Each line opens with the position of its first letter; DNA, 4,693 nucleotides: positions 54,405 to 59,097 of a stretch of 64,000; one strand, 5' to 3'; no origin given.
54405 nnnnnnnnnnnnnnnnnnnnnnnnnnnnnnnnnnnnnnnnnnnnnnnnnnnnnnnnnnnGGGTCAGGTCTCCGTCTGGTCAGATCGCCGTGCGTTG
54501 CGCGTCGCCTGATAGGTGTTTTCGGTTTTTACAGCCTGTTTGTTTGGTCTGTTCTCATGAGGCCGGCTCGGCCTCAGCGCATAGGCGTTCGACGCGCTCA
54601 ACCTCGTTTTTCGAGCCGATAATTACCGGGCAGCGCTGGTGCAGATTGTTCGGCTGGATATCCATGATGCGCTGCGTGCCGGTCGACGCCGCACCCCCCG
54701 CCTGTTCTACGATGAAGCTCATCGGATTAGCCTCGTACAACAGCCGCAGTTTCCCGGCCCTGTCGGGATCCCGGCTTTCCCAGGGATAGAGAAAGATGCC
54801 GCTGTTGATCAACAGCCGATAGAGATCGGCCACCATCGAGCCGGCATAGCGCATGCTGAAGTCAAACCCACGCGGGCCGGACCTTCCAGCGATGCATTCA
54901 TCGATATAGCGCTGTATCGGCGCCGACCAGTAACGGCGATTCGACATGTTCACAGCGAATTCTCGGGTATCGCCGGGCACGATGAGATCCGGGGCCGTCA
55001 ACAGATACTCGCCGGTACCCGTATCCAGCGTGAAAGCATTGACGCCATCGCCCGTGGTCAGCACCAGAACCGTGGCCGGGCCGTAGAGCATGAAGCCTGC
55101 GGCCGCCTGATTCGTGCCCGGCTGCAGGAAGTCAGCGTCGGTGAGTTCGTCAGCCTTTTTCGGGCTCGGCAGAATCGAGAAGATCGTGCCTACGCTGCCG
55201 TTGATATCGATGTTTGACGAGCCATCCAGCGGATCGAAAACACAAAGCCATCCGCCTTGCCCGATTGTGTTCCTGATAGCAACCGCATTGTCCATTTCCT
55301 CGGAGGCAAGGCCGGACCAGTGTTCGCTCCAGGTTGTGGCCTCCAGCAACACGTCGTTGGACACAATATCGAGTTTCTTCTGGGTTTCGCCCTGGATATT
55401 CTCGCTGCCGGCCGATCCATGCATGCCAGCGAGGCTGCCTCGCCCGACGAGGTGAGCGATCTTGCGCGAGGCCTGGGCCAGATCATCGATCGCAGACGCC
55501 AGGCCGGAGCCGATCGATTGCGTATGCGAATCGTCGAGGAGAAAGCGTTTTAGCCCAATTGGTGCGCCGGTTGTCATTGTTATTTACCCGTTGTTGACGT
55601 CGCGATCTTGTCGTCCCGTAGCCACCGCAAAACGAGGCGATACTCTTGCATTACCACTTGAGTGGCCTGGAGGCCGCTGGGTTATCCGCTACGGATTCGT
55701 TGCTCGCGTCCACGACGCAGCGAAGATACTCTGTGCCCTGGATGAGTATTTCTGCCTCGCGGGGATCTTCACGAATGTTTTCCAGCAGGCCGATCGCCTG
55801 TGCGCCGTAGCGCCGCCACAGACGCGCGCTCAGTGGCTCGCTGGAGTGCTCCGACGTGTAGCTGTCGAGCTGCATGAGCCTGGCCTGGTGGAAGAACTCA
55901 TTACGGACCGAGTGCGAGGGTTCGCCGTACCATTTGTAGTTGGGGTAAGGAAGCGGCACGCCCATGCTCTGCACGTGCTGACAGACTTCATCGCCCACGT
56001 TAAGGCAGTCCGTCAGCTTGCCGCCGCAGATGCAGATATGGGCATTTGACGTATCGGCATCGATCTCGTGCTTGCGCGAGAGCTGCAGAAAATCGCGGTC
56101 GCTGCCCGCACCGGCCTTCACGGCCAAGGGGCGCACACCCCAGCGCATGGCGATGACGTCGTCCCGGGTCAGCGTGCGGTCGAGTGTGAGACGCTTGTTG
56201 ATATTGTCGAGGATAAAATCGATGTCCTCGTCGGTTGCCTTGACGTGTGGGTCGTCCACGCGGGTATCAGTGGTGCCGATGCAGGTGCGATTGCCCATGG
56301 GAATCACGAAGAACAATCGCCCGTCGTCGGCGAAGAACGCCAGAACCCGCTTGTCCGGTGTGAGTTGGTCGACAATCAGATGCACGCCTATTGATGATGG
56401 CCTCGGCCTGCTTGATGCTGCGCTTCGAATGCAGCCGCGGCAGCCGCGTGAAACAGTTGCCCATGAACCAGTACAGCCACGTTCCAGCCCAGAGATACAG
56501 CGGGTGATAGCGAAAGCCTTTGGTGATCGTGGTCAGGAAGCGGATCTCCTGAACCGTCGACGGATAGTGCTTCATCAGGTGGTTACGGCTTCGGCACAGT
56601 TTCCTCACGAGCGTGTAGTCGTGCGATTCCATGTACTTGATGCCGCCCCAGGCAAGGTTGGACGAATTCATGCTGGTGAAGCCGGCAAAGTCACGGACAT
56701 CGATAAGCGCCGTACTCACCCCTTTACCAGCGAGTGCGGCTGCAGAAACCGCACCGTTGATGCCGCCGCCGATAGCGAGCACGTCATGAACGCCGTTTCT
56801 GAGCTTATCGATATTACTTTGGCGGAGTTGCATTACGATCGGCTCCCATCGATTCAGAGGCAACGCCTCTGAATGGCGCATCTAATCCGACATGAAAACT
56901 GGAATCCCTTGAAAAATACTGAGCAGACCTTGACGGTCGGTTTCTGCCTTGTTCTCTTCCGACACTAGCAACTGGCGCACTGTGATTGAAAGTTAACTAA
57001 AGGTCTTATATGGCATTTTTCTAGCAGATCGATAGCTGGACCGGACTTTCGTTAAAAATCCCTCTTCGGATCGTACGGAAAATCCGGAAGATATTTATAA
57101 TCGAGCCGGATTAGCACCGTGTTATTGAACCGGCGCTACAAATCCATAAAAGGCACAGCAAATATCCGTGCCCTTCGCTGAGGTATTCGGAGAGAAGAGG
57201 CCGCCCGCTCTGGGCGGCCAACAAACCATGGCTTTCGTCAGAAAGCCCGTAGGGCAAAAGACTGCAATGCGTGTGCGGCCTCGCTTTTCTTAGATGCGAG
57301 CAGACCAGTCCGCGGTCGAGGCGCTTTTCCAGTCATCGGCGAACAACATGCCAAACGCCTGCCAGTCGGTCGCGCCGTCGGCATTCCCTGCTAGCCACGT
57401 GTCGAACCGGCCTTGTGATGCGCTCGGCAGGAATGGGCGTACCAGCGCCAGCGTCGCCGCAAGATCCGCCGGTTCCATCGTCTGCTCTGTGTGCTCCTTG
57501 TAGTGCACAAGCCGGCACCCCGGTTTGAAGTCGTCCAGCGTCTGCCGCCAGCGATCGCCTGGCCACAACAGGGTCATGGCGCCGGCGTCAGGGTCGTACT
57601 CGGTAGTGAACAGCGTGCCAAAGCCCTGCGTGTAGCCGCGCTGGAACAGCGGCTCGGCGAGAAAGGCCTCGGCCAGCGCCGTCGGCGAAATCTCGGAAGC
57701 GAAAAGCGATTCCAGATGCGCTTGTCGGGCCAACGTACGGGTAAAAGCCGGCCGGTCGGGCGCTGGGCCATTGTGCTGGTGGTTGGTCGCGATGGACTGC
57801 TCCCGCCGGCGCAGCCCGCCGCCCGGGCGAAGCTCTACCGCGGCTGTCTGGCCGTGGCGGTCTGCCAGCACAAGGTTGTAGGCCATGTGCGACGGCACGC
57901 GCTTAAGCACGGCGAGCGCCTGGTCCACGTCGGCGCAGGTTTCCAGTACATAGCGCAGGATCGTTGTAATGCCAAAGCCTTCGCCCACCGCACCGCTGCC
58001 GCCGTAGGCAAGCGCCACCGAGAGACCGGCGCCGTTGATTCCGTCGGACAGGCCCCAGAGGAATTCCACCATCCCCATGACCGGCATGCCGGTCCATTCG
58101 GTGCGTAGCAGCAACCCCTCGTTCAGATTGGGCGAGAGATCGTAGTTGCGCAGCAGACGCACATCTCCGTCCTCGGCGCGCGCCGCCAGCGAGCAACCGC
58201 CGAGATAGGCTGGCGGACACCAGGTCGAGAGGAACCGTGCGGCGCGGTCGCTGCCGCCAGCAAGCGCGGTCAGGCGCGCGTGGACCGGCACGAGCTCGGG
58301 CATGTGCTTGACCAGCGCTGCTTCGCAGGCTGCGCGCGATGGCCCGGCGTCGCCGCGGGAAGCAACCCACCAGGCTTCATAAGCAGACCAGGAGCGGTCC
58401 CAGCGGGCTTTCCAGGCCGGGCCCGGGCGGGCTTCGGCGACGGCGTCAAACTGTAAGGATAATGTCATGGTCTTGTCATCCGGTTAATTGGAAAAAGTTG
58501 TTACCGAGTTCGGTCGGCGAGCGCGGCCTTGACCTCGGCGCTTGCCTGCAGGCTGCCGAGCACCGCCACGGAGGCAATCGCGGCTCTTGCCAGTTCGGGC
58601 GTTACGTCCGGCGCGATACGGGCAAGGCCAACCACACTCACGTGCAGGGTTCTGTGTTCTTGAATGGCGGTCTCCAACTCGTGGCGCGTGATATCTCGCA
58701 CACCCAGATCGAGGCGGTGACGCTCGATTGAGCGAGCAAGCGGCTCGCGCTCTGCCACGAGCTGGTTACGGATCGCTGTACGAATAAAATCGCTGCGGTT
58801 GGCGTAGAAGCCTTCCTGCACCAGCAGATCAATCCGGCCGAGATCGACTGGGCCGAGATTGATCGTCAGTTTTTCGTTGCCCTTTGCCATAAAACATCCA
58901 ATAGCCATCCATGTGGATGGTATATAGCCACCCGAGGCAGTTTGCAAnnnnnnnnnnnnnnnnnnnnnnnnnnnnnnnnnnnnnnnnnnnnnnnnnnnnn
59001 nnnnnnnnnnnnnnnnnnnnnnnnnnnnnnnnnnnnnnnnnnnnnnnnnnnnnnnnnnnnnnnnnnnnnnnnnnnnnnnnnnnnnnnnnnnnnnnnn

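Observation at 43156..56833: One co-oriented cluster appears to encode a glycerol-to-glycogen pathway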

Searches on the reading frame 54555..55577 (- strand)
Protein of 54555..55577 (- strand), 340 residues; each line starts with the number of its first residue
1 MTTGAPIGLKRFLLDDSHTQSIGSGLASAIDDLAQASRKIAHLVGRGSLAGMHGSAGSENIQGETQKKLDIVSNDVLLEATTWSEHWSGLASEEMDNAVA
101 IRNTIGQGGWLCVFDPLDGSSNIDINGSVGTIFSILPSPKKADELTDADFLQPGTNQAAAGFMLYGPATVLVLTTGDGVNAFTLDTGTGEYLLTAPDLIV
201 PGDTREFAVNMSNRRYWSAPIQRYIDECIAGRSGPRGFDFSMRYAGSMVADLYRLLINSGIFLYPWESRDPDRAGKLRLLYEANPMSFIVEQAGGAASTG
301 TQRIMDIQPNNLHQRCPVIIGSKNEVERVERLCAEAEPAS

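Call 3: search_protein_families(library=pfam, proteins=[window:54555-55577:-])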
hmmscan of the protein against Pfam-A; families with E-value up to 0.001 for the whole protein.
window:54555-55577:- (340 aa): 2 families
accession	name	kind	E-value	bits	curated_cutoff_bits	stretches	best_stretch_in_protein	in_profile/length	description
PF00316.25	FBPase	-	1.1e-52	178.9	34.8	1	9-195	3-190/191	Fructose-1-6-bisphosphatase, N-terminal domain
PF18913.5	FBPase_C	-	3.3e-44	150.2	27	1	201-332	2-125/127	Fructose-1-6-bisphosphatase, C-terminal domain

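Call 4: search_protein_families(library=ncbifam, proteins=[window:54555-55577:-])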
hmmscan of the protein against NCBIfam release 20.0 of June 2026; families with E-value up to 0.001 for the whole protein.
window:54555-55577:- (340 aa): 10 families
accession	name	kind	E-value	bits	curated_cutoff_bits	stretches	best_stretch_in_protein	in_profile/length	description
NF006779.0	PRK09293.1-3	equivalog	3.4e-145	483.2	349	1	9-335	6-332/334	class 1 fructose-bisphosphatase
NF006780.0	PRK09293.1-4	equivalog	1.2e-106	356.6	358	1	18-336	16-325/343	class 1 fructose-bisphosphatase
NF006778.0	PRK09293.1-1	equivalog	2.1e-102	342.3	368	1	8-336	6-332/335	class 1 fructose-bisphosphatase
NF006783.0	PRK09293.2-4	equivalog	1.5e-56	191.6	521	1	9-333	14-310/315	class 1 fructose-bisphosphatase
NF006786.0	PRK09293.3-3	subfamily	7.6e-47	159.8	428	1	46-331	23-283/286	class 1 fructose-bisphosphatase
NF006785.0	PRK09293.3-2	equivalog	7.4e-43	146.8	477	1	30-331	16-288/291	class 1 fructose-bisphosphatase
NF006784.0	PRK09293.2-5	equivalog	5.9e-41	140.6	395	1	30-332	5-275/279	class 1 fructose-bisphosphatase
NF006782.0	PRK09293.2-3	equivalog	5e-35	121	457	1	56-332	27-277/280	class 1 fructose-bisphosphatase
NF006781.0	PRK09293.2-1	equivalog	7.9e-16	58.2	576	2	239-331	196-285/290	class 1 fructose-bisphosphatase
NF009321.0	PRK12676.1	equivalog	4.6e-05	22.6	264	1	36-123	18-96/264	bifunctional fructose-bisphosphatase/inositol-phosphate phosphatase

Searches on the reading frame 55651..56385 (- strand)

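Call 3: search_protein_families(library=pfam, proteins=[window:55651-56385:-])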
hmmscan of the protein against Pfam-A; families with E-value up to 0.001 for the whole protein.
window:55651-56385:- (244 aa): 1 family
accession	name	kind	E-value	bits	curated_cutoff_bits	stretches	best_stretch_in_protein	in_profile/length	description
PF01266.30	DAO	-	1.2e-06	28.8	27.9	1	17-87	247-313/353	FAD dependent oxidoreductase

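Call 4: search_protein_families(library=ncbifam, proteins=[window:55651-56385:-])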
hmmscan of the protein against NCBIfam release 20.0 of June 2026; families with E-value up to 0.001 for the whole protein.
window:55651-56385:- (244 aa): 4 families
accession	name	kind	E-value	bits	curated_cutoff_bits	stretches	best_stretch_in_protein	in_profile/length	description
NF008899.0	PRK12266.1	equivalog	2e-16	59.5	360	1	2-206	239-441/508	glycerol-3-phosphate dehydrogenase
NF009906.0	PRK13369.1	equivalog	1.1e-14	53.9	352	1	2-205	238-439/502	glycerol-3-phosphate dehydrogenase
NF033461.1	glycerol3P_ox_1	equivalog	2.7e-13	49.1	840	1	18-96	278-356/607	type 1 glycerol-3-phosphate oxidase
TIGR03377.1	glycerol3P_GlpA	equivalog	2.8e-07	29.5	552.8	1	27-136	248-356/530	anaerobic glycerol-3-phosphate dehydrogenase subunit GlpA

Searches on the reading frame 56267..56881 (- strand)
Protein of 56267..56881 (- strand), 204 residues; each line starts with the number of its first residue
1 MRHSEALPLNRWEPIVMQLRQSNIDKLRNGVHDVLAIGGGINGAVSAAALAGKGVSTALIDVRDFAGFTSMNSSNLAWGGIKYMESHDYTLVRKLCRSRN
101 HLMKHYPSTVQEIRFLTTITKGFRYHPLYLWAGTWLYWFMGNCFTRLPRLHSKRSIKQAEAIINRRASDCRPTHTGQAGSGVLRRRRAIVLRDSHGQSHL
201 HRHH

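Call 13: search_protein_families(library=pfam, proteins=[window:56267-56881:-])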
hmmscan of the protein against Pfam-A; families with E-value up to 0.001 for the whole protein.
window:56267-56881:- (204 aa): 2 families
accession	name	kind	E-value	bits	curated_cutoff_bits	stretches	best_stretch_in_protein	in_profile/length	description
PF01266.30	DAO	-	2.6e-08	34.2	27.9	1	33-105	1-73/353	FAD dependent oxidoreductase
PF13450.12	NAD_binding_8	-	0.0002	22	21.9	1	37-73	2-38/68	NAD(P)-binding Rossmann-like domain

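Call 74: search_protein_families(library=ncbifam, proteins=[window:56267-56833:-], max_evalue=0.01)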
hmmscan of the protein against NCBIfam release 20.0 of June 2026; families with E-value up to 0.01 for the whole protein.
window:56267-56833:- (188 aa): 11 families
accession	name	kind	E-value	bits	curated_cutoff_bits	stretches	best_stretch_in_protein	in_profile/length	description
NF008899.0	PRK12266.1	equivalog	7e-22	77.6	360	1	15-126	6-116/508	glycerol-3-phosphate dehydrogenase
NF009906.0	PRK13369.1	equivalog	3e-19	69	352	1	15-132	6-121/502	glycerol-3-phosphate dehydrogenase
NF033461.1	glycerol3P_ox_1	equivalog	2e-15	56.1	840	1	2-85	5-88/607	type 1 glycerol-3-phosphate oxidase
NF005691.0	PRK07494.1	equivalog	0.00018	20.2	459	1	15-47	8-40/404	UbiH/UbiF family hydroxylase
NF006448.0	PRK08773.1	equivalog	0.00044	19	614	1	12-53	3-44/393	UbiH/UbiF family hydroxylase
NF002480.1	PRK01747.1-1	equivalog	0.00096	17.7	540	1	13-51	246-285/645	bifunctional tRNA (5-methylaminomethyl-2-thiouridine)(34)-methyltransferase MnmC2/FAD-dependent 5-carboxymethylaminomethyl-2-thiouridine(34)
TIGR03197.1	MnmC_Cterm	equivalog_domain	0.0015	17.7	174.2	1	18-57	2-42/400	FAD-dependent 5-carboxymethylaminomethyl-2-thiouridine(34) oxidoreductase MnmC1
TIGR02032.1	GG-red-SF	subfamily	0.0017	18.1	158.8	1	17-51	2-36/297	geranylgeranyl reductase family protein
NF005313.0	PRK06847.1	subfamily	0.0023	16.9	372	1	14-47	3-36/375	hypothetical protein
NF008313.0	PRK11101.1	equivalog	0.0062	15.1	425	1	16-89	9-80/548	anaerobic glycerol-3-phosphate dehydrogenase subunit A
NF005612.0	PRK07364.1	equivalog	0.0065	15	487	1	5-47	8-50/415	FAD-dependent hydroxylase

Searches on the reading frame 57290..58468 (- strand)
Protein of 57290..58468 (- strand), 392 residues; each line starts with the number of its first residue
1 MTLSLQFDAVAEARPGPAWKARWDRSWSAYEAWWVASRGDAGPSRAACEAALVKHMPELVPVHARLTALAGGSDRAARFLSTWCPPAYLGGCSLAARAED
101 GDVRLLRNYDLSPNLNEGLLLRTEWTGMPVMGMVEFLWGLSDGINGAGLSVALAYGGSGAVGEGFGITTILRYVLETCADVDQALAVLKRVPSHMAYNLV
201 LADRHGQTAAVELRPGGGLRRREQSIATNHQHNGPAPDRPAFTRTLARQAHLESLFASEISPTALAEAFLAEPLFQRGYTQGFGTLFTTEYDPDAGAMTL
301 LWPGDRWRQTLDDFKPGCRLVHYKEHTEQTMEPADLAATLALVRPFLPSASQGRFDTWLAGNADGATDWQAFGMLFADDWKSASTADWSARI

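Call 13: search_protein_families(library=pfam, proteins=[window:57290-58468:-])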
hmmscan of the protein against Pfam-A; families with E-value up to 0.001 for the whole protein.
window:57290-58468:- (392 aa): 1 family
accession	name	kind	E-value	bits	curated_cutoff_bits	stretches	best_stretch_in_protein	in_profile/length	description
PF03417.21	AAT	-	6.1e-32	111.6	23.2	1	99-306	4-224/225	Acyl-coenzyme A:6-aminopenicillanic acid acyl-transferase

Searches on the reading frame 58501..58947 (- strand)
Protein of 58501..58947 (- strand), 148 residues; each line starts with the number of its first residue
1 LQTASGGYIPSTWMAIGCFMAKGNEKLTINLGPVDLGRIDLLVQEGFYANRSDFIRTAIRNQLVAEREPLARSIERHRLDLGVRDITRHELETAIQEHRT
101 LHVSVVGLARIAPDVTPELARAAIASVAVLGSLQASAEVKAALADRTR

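Call 74: search_protein_families(library=ncbifam, proteins=[window:58501-58947:-], max_evalue=0.01)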
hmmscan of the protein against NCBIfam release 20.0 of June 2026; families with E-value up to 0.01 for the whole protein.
window:58501-58947:- (148 aa): 4 families
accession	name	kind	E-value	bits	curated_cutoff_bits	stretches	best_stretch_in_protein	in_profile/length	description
NF058555.1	TransRegCdrSHalo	equivalog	0.00045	20.1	100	1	38-66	15-43/61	transcriptional regulator CdrS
TIGR02606.1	antidote_CC2985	hypoth_equivalog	0.00046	20.2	46.2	1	28-61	3-36/70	type II toxin-antitoxin system ParD family antitoxin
NF002815.0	PRK02967.1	equivalog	0.00053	20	83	0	25-68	2-45/139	nickel-responsive transcriptional regulator NikR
NF003381.0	PRK04460.1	equivalog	0.0046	17.1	105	1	29-66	9-46/139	nickel-responsive transcriptional regulator NikR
